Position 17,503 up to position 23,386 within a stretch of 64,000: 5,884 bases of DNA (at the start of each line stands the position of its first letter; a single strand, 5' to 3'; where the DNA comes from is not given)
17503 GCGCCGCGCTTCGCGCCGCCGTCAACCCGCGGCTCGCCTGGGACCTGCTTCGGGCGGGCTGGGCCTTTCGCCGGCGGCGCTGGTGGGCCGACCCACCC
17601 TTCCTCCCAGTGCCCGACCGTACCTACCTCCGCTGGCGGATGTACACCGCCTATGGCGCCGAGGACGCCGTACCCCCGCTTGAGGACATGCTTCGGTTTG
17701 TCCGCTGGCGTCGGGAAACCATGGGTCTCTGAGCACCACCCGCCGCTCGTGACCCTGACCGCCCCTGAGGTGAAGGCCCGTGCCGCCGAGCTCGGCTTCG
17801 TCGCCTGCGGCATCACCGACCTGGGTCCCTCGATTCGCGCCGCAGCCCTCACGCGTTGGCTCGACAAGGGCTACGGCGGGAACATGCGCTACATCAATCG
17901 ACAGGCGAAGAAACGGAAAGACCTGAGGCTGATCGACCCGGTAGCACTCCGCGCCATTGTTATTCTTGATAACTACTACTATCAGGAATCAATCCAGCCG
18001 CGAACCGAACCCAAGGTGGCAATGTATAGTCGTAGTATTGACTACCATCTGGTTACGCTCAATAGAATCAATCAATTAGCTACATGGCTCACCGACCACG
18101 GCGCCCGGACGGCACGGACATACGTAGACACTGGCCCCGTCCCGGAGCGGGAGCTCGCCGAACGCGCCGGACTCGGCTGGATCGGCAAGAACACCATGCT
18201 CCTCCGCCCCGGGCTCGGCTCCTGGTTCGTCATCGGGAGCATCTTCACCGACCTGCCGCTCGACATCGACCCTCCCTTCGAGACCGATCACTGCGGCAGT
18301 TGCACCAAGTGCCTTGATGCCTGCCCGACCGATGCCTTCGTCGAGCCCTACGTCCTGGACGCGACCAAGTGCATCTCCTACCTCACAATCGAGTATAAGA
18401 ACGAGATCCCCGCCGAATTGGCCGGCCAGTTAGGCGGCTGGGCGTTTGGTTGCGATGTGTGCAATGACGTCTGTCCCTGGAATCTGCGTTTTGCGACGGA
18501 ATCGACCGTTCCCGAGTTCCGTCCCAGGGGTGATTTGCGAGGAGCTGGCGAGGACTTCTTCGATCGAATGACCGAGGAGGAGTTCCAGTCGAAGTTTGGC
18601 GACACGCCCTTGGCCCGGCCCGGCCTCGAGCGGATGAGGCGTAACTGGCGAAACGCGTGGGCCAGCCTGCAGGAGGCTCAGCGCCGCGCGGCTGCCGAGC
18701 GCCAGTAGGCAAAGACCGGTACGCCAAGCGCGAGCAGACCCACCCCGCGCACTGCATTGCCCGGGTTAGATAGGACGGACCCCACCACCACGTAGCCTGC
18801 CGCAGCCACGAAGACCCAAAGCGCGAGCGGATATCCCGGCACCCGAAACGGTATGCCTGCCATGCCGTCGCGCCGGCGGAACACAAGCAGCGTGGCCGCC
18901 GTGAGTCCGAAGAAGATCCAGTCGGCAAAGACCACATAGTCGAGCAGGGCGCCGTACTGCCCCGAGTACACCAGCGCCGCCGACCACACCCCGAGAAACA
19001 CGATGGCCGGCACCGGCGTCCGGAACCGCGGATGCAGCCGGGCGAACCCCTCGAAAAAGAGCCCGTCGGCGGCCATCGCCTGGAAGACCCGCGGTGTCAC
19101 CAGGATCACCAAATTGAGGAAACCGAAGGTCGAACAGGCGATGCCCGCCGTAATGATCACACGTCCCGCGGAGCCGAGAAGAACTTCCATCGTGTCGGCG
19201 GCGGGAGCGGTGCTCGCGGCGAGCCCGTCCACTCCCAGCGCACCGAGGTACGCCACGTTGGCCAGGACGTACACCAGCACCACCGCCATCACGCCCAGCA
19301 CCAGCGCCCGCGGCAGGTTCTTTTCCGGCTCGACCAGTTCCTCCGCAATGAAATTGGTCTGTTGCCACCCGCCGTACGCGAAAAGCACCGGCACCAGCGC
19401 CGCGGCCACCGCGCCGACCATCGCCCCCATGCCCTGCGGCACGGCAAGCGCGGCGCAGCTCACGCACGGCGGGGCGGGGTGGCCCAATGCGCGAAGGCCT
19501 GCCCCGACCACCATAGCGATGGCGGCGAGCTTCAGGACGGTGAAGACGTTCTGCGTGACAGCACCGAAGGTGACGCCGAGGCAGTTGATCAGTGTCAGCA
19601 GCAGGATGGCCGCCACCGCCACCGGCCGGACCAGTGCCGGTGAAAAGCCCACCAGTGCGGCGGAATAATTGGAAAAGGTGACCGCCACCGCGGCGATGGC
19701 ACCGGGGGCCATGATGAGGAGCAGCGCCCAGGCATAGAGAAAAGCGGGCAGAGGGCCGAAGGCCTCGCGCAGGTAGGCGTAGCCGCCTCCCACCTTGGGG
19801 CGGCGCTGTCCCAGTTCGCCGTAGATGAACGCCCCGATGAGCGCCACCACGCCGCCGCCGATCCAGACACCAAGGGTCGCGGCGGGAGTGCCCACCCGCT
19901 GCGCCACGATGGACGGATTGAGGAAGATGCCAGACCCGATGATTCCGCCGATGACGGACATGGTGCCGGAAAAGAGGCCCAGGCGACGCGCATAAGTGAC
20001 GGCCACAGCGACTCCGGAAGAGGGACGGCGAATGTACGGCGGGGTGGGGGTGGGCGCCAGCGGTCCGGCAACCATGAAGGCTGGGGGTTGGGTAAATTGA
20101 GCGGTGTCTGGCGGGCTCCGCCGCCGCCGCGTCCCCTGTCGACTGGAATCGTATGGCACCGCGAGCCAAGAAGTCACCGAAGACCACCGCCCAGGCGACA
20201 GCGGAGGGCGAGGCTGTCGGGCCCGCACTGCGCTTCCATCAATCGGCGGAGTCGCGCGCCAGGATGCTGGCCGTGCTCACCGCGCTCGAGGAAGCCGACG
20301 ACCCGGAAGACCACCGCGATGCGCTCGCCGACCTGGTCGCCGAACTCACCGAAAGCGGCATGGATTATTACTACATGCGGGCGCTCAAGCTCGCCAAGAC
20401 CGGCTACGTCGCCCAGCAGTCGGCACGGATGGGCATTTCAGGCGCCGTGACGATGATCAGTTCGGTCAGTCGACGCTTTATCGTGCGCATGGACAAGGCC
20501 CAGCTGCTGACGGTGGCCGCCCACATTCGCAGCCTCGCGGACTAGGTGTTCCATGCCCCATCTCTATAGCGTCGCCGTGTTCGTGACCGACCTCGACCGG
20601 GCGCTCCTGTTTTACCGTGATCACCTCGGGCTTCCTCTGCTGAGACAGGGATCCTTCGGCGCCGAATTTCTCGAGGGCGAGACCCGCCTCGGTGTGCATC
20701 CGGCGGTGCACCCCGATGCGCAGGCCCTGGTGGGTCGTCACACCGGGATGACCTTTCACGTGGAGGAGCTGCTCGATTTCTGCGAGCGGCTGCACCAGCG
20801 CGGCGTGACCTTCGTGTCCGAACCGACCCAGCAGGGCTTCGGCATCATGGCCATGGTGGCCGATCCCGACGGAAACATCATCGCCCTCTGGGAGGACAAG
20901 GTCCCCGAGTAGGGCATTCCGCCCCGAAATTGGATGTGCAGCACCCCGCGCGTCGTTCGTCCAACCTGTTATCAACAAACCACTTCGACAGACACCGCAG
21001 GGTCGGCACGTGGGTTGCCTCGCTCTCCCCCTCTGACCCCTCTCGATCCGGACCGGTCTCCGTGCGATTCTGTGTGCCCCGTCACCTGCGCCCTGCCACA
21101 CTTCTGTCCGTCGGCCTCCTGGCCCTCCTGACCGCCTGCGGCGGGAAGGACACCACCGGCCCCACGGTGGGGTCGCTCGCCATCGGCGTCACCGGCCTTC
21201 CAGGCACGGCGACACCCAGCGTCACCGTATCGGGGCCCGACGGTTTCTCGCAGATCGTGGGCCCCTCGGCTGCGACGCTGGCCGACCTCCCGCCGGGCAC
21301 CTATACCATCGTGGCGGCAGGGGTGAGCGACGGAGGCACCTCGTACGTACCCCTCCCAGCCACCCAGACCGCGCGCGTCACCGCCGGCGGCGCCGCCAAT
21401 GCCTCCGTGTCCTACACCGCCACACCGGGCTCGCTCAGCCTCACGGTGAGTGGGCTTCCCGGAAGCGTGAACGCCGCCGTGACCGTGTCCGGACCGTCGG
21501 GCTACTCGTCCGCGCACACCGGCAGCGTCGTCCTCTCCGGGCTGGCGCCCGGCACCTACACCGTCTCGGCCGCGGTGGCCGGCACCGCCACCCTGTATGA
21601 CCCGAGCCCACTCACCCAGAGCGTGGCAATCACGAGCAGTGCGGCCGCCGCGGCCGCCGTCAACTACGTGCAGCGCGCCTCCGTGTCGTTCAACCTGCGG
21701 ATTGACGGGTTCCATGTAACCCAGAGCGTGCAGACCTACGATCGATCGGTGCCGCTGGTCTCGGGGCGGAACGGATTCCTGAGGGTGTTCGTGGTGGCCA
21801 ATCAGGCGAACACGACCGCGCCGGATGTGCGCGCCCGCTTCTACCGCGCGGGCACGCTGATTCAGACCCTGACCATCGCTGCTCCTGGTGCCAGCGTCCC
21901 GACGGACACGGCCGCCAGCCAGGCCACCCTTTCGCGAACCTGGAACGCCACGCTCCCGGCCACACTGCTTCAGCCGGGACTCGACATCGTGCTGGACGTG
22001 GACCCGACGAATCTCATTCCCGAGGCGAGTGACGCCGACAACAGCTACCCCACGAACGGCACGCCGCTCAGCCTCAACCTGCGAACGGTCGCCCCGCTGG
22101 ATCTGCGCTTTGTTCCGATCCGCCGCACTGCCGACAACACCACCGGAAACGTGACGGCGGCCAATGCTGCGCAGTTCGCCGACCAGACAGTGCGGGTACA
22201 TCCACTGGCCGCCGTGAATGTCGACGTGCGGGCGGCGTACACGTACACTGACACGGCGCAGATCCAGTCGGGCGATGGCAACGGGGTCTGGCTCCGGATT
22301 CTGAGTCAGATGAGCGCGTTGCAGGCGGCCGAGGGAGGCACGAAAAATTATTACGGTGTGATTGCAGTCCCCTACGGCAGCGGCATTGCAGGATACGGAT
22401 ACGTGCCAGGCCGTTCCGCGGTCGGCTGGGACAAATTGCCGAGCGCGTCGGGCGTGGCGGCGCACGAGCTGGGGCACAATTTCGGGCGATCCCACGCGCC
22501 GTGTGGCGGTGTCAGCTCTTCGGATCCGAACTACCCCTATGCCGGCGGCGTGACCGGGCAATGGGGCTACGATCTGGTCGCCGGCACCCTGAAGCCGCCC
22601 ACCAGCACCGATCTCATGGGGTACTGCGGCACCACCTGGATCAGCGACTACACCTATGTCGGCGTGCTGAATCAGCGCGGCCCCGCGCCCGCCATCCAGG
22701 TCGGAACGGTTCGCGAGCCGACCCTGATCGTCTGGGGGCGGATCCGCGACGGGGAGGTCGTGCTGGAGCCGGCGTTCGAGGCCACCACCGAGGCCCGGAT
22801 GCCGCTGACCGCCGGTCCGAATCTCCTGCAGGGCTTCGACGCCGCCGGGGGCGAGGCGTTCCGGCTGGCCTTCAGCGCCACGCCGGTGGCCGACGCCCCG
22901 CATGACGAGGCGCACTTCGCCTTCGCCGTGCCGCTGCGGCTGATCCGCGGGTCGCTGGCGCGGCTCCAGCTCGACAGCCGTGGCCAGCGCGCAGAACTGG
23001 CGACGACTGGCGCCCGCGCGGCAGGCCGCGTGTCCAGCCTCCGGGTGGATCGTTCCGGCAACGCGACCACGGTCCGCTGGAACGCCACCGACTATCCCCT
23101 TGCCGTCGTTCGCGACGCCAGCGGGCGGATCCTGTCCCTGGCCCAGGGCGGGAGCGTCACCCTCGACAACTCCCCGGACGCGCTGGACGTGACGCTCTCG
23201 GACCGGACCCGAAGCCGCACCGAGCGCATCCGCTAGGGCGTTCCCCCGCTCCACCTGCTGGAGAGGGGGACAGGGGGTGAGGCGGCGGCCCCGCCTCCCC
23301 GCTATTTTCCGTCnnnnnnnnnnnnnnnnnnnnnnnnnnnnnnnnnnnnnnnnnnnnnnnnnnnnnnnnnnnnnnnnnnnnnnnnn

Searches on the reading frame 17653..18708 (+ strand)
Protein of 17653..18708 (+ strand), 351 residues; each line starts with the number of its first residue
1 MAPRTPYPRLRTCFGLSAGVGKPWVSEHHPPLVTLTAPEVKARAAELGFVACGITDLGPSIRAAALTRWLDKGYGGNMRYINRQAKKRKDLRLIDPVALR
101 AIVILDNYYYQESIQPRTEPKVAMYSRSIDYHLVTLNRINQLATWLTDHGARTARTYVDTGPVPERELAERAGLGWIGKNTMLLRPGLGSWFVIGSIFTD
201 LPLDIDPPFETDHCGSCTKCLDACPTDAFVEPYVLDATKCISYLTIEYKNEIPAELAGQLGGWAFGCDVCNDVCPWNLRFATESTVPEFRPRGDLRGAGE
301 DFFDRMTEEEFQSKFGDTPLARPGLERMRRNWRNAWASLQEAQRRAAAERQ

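Call 60: search_protein_families(library=pfam, proteins=[window:17653-18708:+], max_evalue=0.001)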
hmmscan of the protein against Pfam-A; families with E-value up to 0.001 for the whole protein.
window:17653-18708:+ (351 aa): 6 families
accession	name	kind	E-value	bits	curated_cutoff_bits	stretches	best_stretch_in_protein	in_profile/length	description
PF13484.11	Fer4_16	-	9.3e-23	81.2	30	1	213-277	1-66/66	4Fe-4S double cluster binding domain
PF08331.15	QueG_DUF1730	-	8.2e-11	42.1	25.1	1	88-160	1-77/77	Epoxyqueuosine reductase QueG, DUF1730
PF12838.12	Fer4_7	-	5.2e-06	27.3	27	0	210-228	34-52/52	4Fe-4S dicluster domain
PF13237.11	Fer4_10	-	4.8e-05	23.6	25.5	0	210-226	5-21/53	4Fe-4S dicluster domain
PF00037.32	Fer4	-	0.0001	22.4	21.1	0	209-229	3-23/24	4Fe-4S binding domain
PF14697.11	Fer4_21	-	0.00082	19.9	35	0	210-227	37-55/59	4Fe-4S dicluster domain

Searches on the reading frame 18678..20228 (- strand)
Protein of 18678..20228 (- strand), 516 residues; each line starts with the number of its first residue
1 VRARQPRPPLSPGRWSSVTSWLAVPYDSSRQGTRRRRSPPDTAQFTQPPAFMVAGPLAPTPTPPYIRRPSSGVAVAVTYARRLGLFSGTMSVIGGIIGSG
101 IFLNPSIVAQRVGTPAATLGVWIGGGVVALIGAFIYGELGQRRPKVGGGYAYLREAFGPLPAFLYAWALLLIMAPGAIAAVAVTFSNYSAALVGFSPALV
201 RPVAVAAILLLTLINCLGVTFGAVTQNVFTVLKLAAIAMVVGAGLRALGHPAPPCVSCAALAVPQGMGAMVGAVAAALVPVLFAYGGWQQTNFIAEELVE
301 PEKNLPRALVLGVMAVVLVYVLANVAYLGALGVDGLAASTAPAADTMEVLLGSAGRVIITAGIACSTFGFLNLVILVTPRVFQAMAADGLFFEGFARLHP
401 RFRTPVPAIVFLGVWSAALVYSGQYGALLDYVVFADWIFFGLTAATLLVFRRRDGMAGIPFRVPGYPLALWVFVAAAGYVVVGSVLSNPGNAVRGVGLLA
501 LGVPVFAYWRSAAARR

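Call 60: search_protein_families(library=pfam, proteins=[window:18678-20228:-], max_evalue=0.001)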
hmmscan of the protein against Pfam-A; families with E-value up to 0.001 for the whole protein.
window:18678-20228:- (516 aa): 2 families
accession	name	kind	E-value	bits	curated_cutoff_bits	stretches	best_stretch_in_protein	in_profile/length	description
PF13520.12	AA_permease_2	-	1.8e-47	162.6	27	1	83-488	1-408/427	Amino acid permease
PF00324.27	AA_permease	-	1.5e-29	103.4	24.6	1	89-487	3-423/470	Amino acid permease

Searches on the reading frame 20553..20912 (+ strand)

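Call 60: search_protein_families(library=pfam, proteins=[window:20553-20912:+], max_evalue=0.001)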
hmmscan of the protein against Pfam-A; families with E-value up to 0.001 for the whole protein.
window:20553-20912:+ (119 aa): 2 families
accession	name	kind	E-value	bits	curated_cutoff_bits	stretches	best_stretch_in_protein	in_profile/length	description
PF00903.31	Glyoxalase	-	4e-18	66.4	20.6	1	6-111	4-120/121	Glyoxalase/Bleomycin resistance protein/Dioxygenase superfamily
PF12681.13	Glyoxalase_2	-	1.4e-05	25.5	30.1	1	7-112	4-113/118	Glyoxalase-like domain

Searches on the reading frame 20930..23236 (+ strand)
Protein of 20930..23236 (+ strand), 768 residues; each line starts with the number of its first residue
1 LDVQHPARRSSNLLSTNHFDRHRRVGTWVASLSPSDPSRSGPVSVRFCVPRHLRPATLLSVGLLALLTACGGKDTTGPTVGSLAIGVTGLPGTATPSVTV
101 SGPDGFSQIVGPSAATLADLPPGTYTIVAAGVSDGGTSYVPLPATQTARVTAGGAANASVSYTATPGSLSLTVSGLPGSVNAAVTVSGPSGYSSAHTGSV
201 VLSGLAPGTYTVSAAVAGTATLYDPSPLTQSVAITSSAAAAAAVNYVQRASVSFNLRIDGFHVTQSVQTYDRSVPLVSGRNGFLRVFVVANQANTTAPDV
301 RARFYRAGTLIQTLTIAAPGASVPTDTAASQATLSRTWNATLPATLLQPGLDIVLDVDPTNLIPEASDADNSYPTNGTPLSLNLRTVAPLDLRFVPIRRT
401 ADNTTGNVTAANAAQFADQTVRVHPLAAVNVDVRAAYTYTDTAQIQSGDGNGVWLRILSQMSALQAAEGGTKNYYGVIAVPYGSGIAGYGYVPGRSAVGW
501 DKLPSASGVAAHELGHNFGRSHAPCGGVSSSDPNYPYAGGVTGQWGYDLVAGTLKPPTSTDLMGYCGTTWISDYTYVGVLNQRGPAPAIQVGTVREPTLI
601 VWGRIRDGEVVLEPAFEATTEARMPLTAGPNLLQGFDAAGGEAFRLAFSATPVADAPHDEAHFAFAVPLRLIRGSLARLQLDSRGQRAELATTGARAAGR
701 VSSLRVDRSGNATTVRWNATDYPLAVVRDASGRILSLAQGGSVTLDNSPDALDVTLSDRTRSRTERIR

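Call 60: search_protein_families(library=pfam, proteins=[window:20930-23236:+], max_evalue=0.001)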
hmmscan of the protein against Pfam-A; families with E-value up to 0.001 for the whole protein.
window:20930-23236:+ (768 aa): 3 families
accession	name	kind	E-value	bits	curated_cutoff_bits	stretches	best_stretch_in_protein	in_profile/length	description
PF10462.15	Peptidase_M66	-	1.6e-06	27.8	20.6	1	432-552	114-239/306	Peptidase M66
PF13582.12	Reprolysin_3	-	0.00015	22.7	22.4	1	390-522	21-122/123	Metallo-peptidase family M12B Reprolysin-like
PF07705.17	CARDB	-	0.00095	19.8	22.7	0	288-373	26-99/101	CARDB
